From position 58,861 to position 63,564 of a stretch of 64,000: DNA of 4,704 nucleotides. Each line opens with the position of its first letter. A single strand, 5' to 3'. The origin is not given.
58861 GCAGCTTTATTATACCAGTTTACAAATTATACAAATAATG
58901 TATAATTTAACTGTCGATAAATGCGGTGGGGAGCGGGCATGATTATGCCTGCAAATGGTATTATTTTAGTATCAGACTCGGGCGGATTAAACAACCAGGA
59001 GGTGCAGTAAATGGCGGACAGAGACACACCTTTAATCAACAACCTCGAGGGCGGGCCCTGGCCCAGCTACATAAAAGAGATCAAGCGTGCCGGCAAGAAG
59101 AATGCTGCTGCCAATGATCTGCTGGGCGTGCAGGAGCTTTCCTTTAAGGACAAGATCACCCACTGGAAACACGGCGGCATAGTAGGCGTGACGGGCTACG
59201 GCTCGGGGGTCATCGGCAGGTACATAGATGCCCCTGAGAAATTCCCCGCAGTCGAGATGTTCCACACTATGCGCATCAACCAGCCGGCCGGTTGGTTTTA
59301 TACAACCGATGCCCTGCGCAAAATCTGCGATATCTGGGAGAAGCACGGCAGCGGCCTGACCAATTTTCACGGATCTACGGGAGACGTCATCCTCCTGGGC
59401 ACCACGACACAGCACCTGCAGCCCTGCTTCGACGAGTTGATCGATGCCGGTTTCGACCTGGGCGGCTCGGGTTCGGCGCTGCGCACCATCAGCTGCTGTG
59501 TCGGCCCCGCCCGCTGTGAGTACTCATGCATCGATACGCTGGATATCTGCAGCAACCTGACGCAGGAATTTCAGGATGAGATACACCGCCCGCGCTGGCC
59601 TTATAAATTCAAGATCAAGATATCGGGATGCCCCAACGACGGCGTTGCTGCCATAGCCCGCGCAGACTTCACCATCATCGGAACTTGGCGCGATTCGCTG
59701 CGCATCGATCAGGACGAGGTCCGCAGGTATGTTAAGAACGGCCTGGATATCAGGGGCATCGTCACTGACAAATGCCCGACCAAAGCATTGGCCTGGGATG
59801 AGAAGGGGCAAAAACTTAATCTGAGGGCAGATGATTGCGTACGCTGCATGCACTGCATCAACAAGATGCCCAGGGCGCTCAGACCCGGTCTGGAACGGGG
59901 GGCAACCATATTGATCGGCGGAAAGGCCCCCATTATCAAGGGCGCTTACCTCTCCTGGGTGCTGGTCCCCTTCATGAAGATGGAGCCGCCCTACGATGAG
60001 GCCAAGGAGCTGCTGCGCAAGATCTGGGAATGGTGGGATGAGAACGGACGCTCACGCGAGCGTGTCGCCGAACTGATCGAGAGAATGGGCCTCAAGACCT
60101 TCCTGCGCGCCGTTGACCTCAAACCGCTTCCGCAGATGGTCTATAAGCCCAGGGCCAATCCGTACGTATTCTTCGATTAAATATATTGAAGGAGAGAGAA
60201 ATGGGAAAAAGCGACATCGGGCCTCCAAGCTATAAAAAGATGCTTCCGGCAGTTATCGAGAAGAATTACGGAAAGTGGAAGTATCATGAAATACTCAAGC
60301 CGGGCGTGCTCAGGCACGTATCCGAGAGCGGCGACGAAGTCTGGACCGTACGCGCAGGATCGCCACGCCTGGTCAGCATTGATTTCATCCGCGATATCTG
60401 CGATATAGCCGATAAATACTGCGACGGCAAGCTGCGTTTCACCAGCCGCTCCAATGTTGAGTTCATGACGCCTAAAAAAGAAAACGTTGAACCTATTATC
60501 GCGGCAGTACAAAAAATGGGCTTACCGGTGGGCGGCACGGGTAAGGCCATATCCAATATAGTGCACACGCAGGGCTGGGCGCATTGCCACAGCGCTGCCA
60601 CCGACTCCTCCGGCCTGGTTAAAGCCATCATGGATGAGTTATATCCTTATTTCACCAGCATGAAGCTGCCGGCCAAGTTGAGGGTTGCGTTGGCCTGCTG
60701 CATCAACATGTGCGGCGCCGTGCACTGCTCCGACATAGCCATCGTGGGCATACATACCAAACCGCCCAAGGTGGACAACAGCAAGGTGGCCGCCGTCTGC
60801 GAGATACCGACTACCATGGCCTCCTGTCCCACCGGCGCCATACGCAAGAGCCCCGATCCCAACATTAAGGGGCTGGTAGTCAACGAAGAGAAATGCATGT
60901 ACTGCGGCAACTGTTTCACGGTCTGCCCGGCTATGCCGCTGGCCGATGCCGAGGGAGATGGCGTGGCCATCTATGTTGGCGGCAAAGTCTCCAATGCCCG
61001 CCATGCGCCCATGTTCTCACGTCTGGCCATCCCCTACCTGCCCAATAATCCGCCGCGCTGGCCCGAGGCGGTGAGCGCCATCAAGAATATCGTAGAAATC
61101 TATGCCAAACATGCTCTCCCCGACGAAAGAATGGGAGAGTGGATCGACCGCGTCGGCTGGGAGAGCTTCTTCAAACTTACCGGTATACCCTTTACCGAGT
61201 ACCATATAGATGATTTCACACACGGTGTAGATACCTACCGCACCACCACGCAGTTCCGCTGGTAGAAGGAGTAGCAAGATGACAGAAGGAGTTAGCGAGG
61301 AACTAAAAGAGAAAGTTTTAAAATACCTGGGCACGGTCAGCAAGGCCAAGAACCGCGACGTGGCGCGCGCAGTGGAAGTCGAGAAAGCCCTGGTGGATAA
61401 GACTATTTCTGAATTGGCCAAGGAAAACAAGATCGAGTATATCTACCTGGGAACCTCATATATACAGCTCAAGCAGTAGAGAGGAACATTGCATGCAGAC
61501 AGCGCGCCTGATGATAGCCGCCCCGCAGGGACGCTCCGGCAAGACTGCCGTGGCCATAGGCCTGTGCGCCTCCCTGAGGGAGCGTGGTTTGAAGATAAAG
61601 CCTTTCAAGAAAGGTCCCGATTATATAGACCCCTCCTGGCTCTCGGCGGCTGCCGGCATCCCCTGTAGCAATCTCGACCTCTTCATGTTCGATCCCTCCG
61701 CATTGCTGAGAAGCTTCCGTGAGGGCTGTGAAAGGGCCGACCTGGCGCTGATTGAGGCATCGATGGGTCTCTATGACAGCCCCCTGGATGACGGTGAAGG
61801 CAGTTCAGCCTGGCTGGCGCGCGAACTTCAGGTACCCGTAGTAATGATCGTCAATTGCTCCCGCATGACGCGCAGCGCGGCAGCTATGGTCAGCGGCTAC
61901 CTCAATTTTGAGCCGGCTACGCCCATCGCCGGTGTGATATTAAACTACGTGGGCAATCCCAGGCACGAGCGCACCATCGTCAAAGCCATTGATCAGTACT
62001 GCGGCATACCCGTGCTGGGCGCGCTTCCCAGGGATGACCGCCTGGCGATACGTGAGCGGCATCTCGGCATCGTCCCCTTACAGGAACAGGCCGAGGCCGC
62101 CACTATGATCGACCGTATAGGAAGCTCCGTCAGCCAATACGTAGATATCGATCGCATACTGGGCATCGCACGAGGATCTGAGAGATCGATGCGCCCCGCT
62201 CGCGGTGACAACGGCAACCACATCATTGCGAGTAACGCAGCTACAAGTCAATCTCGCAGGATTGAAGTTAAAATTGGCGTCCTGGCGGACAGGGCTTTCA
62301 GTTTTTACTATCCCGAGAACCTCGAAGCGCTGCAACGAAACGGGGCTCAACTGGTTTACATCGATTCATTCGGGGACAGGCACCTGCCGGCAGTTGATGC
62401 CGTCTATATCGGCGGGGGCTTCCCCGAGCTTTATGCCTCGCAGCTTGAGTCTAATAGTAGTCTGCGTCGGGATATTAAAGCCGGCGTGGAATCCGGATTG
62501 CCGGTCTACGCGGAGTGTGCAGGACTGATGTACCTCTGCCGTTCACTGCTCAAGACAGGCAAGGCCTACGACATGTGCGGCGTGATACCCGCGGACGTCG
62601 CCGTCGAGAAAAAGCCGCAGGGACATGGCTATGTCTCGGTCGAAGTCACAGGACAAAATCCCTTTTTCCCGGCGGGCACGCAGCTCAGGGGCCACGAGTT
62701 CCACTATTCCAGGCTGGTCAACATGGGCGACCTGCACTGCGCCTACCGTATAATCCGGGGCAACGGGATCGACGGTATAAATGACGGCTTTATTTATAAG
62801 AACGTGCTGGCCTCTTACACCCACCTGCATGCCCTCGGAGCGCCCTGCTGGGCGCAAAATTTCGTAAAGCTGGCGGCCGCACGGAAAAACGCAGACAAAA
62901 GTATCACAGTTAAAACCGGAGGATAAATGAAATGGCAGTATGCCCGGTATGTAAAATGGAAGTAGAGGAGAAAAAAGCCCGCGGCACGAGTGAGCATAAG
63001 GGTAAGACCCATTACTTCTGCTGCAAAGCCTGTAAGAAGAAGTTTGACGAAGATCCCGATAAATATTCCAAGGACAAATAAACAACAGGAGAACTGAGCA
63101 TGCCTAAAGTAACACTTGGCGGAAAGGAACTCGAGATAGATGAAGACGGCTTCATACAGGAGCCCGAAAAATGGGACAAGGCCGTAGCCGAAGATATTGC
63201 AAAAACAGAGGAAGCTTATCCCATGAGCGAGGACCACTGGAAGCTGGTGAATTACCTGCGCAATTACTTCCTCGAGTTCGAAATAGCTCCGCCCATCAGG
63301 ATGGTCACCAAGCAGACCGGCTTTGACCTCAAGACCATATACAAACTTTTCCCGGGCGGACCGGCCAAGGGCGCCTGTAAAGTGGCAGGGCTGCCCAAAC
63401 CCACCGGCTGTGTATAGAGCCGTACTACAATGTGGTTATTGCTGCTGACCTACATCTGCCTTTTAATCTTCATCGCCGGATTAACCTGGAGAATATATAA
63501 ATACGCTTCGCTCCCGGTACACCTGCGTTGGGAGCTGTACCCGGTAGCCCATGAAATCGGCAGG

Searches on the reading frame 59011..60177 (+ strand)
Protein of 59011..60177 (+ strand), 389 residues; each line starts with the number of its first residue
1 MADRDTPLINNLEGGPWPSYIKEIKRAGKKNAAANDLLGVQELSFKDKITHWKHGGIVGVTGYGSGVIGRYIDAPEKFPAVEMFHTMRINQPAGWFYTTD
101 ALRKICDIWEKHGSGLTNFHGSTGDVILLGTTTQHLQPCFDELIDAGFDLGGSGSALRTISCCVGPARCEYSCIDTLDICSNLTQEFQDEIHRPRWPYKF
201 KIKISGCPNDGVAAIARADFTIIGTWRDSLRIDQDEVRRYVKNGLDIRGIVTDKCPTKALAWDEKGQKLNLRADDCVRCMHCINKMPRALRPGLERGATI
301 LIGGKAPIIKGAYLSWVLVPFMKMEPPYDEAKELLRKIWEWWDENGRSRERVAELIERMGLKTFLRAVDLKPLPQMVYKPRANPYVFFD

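Call 5: search_protein_families(library=pfam, proteins=[window:59011-60177:+])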
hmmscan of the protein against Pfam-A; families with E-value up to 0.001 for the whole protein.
window:59011-60177:+ (389 aa): 2 families
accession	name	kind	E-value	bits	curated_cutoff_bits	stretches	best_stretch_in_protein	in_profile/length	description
PF01077.27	NIR_SIR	-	3.6e-40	137.4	27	1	153-370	1-152/158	Nitrite and sulphite reductase 4Fe-4S domain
PF03460.22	NIR_SIR_ferr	-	1.1e-08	35.1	24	1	83-144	8-67/69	Nitrite/Sulfite reductase ferredoxin-like half domain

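Call 23: search_protein_families(library=ncbifam, proteins=[window:59011-60177:+])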
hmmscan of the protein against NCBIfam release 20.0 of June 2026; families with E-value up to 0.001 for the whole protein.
window:59011-60177:+ (389 aa): 7 families
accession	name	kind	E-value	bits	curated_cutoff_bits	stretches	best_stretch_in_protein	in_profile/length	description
TIGR02064.1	dsrA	equivalog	1.4e-166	554.3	392.85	1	10-389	2-387/402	dissimilatory-type sulfite reductase subunit alpha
TIGR02066.1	dsrB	equivalog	1.3e-40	139.5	341.5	1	86-374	32-317/341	dissimilatory-type sulfite reductase subunit beta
TIGR02912.1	sulfite_red_C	equivalog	3.2e-10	39.5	324.1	1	148-289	91-216/314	sulfite reductase subunit C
NF011565.0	PRK14989.1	subfamily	1.4e-08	33.2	883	1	93-225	572-698/847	nitrite reductase large subunit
TIGR02374.1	nitri_red_nirB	equivalog_domain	7.5e-08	31.2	578.35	1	97-225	571-693/794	nitrite reductase large subunit NirB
NF007125.0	PRK09566.1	equivalog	6.5e-07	28.1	594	1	90-225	327-455/513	ferredoxin--nitrite reductase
NF010369.0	PRK13795.1-4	equivalog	0.00025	19.4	1086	1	249-291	582-624/633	hypothetical protein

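Call 28: find_related_loci(query=window:59011-60177:+, collection=metagenome_contigs, flank=4000)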
Query window:59011-60177:+ (389 aa) in metagenome_contigs; peptide patterns used: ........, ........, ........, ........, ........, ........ (x = any residue, [..] = any of these).
600 stretches matched a pattern (row limit reached: there are more); 582 encode a relative of the query (tblastn E <= 1e-3); the best 80 are kept; 80 distinct loci.
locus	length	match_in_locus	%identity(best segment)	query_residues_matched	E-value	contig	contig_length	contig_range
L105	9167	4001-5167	93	1-389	0e+0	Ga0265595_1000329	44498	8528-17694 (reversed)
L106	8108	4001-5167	95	1-389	0e+0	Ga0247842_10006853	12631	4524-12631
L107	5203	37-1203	92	1-389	0e+0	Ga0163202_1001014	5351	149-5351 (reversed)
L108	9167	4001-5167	92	1-389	0e+0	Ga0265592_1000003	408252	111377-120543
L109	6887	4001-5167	94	1-389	0e+0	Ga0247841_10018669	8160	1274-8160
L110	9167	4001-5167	89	1-389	0e+0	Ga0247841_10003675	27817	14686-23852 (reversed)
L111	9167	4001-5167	92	1-389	0e+0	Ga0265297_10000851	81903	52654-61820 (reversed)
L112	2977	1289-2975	87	1-389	0e+0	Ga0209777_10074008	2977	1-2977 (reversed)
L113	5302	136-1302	86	1-389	0e+0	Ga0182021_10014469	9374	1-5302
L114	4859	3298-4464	89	1-389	0e+0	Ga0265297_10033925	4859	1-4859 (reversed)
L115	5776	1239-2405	85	1-389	0e+0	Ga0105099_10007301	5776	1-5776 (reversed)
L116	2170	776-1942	85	1-389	0e+0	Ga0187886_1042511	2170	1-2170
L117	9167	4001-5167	85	1-389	0e+0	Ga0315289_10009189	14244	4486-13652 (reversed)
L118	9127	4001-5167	86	1-389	0e+0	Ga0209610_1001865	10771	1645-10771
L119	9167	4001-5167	86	1-389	0e+0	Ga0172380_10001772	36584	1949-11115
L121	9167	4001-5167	89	1-389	0e+0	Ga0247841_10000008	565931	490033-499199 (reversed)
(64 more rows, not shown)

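Call 42: search_protein_families(library=pfam, proteins=[L110:8274-9167:+, L111:8421-9167:+, L117:8301-9167:+, L118:8461-9126:+, L115:8-1033:+, L116:252-659:+, L117:1839-2882:-, L121:1099-2529:-, L105:8857-9165:+], max_evalue=0.001)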
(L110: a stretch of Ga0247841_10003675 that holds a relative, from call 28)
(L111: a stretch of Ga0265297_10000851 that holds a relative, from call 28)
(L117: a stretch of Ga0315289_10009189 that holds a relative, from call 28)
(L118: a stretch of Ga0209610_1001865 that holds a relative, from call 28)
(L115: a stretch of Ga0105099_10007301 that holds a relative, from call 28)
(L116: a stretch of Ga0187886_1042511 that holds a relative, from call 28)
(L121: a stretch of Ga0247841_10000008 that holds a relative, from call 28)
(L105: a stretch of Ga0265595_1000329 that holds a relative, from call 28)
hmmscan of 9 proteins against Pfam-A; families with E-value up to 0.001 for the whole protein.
L110:8274-9167:+ (298 aa): 1 family
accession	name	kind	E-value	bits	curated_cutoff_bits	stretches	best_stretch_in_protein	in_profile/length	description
PF02665.19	Nitrate_red_gam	-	1.1e-08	35.5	22.9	1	94-253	48-207/217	Nitrate reductase gamma subunit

L111:8421-9167:+ (249 aa): 1 family
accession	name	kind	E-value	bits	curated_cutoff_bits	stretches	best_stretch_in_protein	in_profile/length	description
PF02665.19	Nitrate_red_gam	-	2.8e-09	37.4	22.9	1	86-246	40-200/217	Nitrate reductase gamma subunit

L117:8301-9167:+ (289 aa): 1 family
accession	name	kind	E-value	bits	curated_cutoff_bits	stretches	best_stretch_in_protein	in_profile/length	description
PF02665.19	Nitrate_red_gam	-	5.5e-09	36.4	22.9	1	100-256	50-207/217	Nitrate reductase gamma subunit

L118:8461-9126:+ (222 aa): 6 families
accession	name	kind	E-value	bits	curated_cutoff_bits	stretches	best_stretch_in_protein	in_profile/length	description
PF13237.11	Fer4_10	-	5.9e-07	29.8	25.5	1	7-63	3-53/53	4Fe-4S dicluster domain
PF13183.11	Fer4_8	-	2e-06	28.6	27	1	10-65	2-67/68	4Fe-4S dicluster domain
PF12797.12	Fer4_2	-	9.2e-06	25.7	24.5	0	6-25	3-22/22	4Fe-4S binding domain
PF13534.11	Fer4_17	-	8.8e-05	23.4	22.2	1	13-65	2-59/61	4Fe-4S dicluster domain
PF12838.12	Fer4_7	-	0.00062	20.6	27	0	13-66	2-52/52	4Fe-4S dicluster domain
PF13187.11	Fer4_9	-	0.00088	19.7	27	0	13-65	2-50/52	4Fe-4S dicluster domain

L115:8-1033:+ (341 aa): 3 families
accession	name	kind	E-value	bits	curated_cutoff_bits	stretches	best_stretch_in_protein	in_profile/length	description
PF07690.21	MFS_1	-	1.1e-42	146.7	33.4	2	3-201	70-269/347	Major Facilitator Superfamily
PF03137.26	OATP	-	2.2e-12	46.5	25.8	1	120-225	279-384/545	Organic Anion Transporter Polypeptide (OATP) family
PF00083.30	Sugar_tr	-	1.1e-08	34.9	22.3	1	3-107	84-193/452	Sugar (and other) transporter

L116:252-659:+ (135 aa): 0 families

L117:1839-2882:- (348 aa): 5 families
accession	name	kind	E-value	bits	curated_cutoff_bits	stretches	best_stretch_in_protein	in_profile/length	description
PF00248.27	Aldo_ket_red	-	2e-37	129.3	24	1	16-200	2-199/291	Aldo/keto reductase family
PF13534.11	Fer4_17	-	4.1e-06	27.7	22.2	1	258-321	1-60/61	4Fe-4S dicluster domain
PF13187.11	Fer4_9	-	9e-05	22.9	27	1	259-320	2-50/52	4Fe-4S dicluster domain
PF13183.11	Fer4_8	-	0.0001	23.2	27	1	258-320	4-67/68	4Fe-4S dicluster domain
PF13237.11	Fer4_10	-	0.00044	20.5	25.5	0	302-336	4-28/53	4Fe-4S dicluster domain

L121:1099-2529:- (477 aa): 2 families
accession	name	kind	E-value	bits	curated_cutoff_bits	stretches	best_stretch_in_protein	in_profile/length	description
PF13520.12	AA_permease_2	-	6e-63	213.7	27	1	14-450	3-426/427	Amino acid permease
PF00324.27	AA_permease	-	1.5e-29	103.5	24.6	1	28-463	17-461/470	Amino acid permease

L105:8857-9165:+ (103 aa): 1 family
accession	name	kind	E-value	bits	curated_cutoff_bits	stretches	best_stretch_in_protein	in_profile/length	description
PF00289.28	Biotin_carb_N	-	4.6e-35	120.9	25.5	1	11-103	2-95/110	Biotin carboxylase, N-terminal domain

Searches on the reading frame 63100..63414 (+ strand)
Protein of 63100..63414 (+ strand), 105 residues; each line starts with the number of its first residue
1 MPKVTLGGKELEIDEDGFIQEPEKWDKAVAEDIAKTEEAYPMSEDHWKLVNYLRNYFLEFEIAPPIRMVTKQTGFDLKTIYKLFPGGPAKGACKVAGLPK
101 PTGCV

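Call 25: search_protein_families(library=pfam, proteins=[window:63100-63414:+], max_evalue=0.00001)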
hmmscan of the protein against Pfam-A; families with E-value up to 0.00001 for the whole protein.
window:63100-63414:+ (105 aa): 1 family
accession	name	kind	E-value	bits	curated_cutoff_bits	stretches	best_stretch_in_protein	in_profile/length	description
PF04358.19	DsrC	-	1.4e-34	119.2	24.9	1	7-105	3-107/107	DsrC like protein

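Call 49: find_encoding_contigs(protein=window:63100-63414:+, flank=10000, max_places=4)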
Protein window:63100-63414:+ (105 aa): 1 contig read that carries it; 1 place shown.
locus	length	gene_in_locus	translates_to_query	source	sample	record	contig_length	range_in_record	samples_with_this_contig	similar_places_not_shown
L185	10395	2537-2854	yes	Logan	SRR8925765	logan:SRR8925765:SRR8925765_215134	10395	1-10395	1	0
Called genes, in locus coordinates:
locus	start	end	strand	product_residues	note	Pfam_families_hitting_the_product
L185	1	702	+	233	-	?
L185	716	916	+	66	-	-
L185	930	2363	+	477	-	PF01656:CbiA, PF13500:AAA_26, PF07685:GATase_3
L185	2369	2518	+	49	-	PF04945:YHS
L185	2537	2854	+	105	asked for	PF04358:DsrC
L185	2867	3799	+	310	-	PF02665:Nitrate_red_gam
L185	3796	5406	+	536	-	PF13187:Fer4_9 (faint), PF13237:Fer4_10 (faint), PF13183:Fer4_8, PF02754:CCG (weak)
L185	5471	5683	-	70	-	PF11127:YgaP-like_TM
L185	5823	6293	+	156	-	PF02001:DUF134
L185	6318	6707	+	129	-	PF02579:Nitro_FeMo-Co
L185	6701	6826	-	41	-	-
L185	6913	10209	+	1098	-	PF00289:Biotin_carb_N, PF02786:CPSase_L_D2, PF02785:Biotin_carb_C, PF00364:Biotin_lipoyl, PF01039:Carboxyl_trans, PF03255:ACCA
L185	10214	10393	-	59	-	?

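Call 58: find_homologous_proteins(query=window:63100-63414:+, max_evalue=1e-30)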
Query window:63100-63414:+ (105 aa): 5139 proteins with E <= 1e-30 among 5990 candidates; the best 120 are listed.
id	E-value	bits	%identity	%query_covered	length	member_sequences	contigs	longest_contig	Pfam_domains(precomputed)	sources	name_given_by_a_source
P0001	2.6e-66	239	100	100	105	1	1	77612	PF04358.20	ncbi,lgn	-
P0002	7.1e-66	237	99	100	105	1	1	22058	PF04358.20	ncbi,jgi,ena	ncbi:MAG: TusE/DsrC/DsvC family sulfur relay protein [Dehalococcoidia bacterium]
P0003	9.8e-66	237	98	100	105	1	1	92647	PF04358.20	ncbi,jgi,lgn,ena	ncbi:MAG: TusE/DsrC/DsvC family sulfur relay protein [Dehalococcoidia bacterium]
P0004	1.4e-65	236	97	100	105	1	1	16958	PF04358.20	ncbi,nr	ncbi:MAG: TusE/DsrC/DsvC family sulfur relay protein [Dehalococcoidia bacterium]|nr:TusE/DsrC/DsvC f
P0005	1.8e-65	236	98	100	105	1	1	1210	PF04358.20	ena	-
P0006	1.8e-65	236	98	100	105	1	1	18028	PF04358.20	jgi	jgi:tRNA 2-thiouridine synthesizing protein E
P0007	1.8e-65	236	98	100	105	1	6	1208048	PF04358.20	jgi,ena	jgi:dissimilatory sulfite reductase related protein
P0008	3.9e-65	235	98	100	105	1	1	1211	PF04358.20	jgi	-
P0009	4.8e-65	235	97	100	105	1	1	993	PF04358.20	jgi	jgi:TusE/DsrC/DsvC family sulfur relay protein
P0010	4.8e-65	235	97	100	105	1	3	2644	PF04358.20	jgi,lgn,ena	jgi:TusE/DsrC/DsvC family sulfur relay protein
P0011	4.8e-65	235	98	100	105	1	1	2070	PF04358.20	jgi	-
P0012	5.0e-65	235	97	100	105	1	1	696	PF04358.20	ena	-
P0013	5.4e-65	235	97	100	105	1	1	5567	PF04358.20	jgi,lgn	jgi:TusE/DsrC/DsvC family sulfur relay protein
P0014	6.0e-65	234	97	100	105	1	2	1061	PF04358.20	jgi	jgi:TusE/DsrC/DsvC family sulfur relay protein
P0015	6.8e-65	234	97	100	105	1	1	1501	PF04358.20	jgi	jgi:TusE/DsrC/DsvC family sulfur relay protein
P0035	8.1e-64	231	95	100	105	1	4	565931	PF04358.20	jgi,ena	-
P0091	6.5e-59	215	90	100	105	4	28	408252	PF04358.20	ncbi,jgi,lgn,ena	-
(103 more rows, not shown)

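Call 59: find_encoding_contigs(protein=P0007, flank=10000, max_places=1)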
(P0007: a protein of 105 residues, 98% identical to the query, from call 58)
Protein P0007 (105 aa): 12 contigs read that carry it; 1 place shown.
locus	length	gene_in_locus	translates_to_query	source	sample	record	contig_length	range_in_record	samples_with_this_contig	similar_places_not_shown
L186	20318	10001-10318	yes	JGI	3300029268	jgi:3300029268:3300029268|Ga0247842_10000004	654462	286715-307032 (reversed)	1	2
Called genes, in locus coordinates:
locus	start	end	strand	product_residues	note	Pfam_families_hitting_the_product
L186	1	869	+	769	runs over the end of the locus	PF03709:OKR_DC_1_N, PF01276:OKR_DC_1, PF03711:OKR_DC_1_C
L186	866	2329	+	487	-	PF00324:AA_permease, PF13520:AA_permease_2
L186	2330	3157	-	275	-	PF01578:Cytochrom_C_asm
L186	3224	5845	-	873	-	PF02901:PFL-like, PF01228:Gly_radical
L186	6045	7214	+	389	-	PF03460:NIR_SIR_ferr, PF01077:NIR_SIR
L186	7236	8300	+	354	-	PF03460:NIR_SIR_ferr, PF01077:NIR_SIR, PF12838:Fer4_7 (weak), PF00037:Fer4 (weak)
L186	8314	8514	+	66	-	-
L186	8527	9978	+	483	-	PF01656:CbiA, PF13500:AAA_26, PF07685:GATase_3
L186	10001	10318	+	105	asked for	PF04358:DsrC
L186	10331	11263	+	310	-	PF02665:Nitrate_red_gam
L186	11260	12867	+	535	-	PF13187:Fer4_9 (faint), PF13237:Fer4_10 (faint), PF13183:Fer4_8, PF13534:Fer4_17 (weak), PF02754:CCG (weak)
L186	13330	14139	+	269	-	PF01144:CoA_trans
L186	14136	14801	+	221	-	PF01144:CoA_trans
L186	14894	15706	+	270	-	PF00378:ECH_1, PF16113:ECH_2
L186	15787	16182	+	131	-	PF13596:PAS_10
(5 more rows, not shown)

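Call 60: find_encoding_contigs(protein=P0091, flank=10000, max_places=1)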
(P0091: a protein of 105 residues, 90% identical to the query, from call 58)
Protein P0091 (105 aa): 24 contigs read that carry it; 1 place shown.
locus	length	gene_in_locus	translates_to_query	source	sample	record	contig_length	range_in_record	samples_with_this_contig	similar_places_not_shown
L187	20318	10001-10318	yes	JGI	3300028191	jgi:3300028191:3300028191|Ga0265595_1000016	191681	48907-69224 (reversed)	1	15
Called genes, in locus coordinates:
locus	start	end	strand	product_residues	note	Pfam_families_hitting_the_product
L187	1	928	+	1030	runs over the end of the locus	PF02384:N6_Mtase, PF20473:MmeI_Mtase (weak), PF07669:Eco57I (weak), PF18135:Type_ISP_C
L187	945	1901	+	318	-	-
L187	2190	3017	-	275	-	PF01578:Cytochrom_C_asm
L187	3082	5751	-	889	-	PF02901:PFL-like, PF01228:Gly_radical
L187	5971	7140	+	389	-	PF03460:NIR_SIR_ferr, PF01077:NIR_SIR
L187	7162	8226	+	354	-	PF03460:NIR_SIR_ferr, PF01077:NIR_SIR, PF13237:Fer4_10 (faint), PF12838:Fer4_7, PF00037:Fer4 (weak)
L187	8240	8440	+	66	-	-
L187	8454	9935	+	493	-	PF01656:CbiA, PF13500:AAA_26, PF07685:GATase_3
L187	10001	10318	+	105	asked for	PF04358:DsrC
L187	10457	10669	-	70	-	PF11127:YgaP-like_TM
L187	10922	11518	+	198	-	PF00440:TetR_N, PF08359:TetR_C_4 (weak)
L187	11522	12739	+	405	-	PF00999:Na_H_Exchanger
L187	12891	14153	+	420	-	PF00999:Na_H_Exchanger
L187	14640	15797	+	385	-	PF13439:Glyco_transf_4, PF13579:Glyco_trans_4_4, PF20706:GT4-conflict, PF00534:Glycos_transf_1, PF13692:Glyco_trans_1_4, PF13524:Glyco_trans_1_2 (weak)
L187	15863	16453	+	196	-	PF00440:TetR_N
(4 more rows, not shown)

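Call 61: find_encoding_contigs(protein=P0035, flank=10000, max_places=1)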
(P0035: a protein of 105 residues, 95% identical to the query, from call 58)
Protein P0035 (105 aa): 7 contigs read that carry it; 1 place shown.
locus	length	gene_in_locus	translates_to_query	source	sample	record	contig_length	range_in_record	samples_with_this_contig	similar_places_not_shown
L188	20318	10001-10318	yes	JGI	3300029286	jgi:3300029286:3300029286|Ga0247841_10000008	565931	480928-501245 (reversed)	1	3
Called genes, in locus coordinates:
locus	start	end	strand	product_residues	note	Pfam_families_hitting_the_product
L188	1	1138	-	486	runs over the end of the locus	PF00324:AA_permease, PF13520:AA_permease_2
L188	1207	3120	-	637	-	PF00282:Pyridoxal_deC, PF21391:tyr_de_CO2_C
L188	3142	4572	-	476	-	PF00324:AA_permease, PF13520:AA_permease_2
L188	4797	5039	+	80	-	-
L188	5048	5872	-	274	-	PF01578:Cytochrom_C_asm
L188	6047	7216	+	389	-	PF03460:NIR_SIR_ferr, PF01077:NIR_SIR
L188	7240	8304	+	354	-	PF03460:NIR_SIR_ferr, PF01077:NIR_SIR, PF13237:Fer4_10 (faint), PF12838:Fer4_7 (weak), PF00037:Fer4 (weak)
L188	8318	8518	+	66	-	-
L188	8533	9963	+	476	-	PF01656:CbiA, PF13500:AAA_26, PF07685:GATase_3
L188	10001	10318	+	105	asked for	PF04358:DsrC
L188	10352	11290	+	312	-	PF02665:Nitrate_red_gam (weak)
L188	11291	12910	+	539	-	PF12838:Fer4_7 (faint), PF13183:Fer4_8, PF02754:CCG (weak)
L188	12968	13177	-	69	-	PF11127:YgaP-like_TM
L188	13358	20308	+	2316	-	PF16656:Pur_ac_phosph_N (faint), PF16655:PhoD_N (faint), PF00041:fn3 (faint), PF23376:Fn3_VIN3 (faint)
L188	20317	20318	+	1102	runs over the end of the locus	PF00289:Biotin_carb_N, PF02786:CPSase_L_D2, PF02785:Biotin_carb_C, PF00364:Biotin_lipoyl, PF01039:Carboxyl_trans, PF03255:ACCA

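Call 75: search_protein_families(library=pfam, proteins=[L185:5823-6290:+], max_evalue=0.0001)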
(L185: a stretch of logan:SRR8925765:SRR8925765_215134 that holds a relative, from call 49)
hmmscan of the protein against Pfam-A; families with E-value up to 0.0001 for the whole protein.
L185:5823-6290:+ (156 aa): 2 families
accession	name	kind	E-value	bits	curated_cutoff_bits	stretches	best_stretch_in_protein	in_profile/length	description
PF02001.22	DUF134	-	8.8e-26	90.8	27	1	2-95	5-96/98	Protein of unknown function DUF134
PF08281.18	Sigma70_r4_2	-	9e-05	22.5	25.7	0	34-76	11-53/54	Sigma-70, region 4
